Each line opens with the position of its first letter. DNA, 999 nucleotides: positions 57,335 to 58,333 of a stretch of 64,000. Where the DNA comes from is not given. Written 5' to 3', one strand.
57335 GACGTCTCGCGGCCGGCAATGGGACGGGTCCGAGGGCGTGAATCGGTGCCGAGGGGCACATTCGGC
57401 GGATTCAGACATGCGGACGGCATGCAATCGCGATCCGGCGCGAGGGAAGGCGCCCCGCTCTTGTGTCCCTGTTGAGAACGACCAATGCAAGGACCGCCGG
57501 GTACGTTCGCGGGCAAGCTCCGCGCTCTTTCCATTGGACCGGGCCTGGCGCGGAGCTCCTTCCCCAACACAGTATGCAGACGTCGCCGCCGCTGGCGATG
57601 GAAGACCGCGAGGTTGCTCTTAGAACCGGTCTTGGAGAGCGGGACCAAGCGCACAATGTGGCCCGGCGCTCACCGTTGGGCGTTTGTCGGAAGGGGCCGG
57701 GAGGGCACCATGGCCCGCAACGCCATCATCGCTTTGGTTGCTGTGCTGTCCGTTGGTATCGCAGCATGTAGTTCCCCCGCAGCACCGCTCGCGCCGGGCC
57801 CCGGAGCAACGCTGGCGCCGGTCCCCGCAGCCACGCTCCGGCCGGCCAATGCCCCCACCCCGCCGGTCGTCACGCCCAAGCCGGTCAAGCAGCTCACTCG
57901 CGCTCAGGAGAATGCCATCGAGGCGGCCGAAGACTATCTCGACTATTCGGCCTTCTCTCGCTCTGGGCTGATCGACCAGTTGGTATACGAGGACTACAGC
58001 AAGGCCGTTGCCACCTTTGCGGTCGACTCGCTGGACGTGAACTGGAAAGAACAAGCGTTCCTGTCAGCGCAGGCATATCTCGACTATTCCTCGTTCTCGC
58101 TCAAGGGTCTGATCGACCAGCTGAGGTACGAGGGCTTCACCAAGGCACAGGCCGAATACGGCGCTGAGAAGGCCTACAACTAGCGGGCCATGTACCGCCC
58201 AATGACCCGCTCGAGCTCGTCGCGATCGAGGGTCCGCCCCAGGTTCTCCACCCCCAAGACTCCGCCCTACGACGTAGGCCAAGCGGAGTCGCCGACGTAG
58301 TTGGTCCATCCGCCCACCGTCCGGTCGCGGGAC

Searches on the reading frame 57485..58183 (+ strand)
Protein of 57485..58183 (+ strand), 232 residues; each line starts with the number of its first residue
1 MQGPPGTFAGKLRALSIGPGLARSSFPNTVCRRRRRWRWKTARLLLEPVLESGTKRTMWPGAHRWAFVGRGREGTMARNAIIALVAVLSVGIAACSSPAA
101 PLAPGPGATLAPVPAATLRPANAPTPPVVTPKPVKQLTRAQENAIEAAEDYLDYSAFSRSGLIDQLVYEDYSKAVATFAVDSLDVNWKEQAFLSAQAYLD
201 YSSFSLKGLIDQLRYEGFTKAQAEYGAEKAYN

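Call 10: search_protein_families(library=pfam, proteins=[window:57485-58183:+], max_evalue=0.01)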
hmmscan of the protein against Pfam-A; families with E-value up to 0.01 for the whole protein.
window:57485-58183:+ (232 aa): 1 family
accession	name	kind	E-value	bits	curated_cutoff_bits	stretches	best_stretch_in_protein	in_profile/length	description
PF07553.16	Lipoprotein_Ltp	-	2.2e-23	82.5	23.2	2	141-183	3-48/48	Host cell surface-exposed lipoprotein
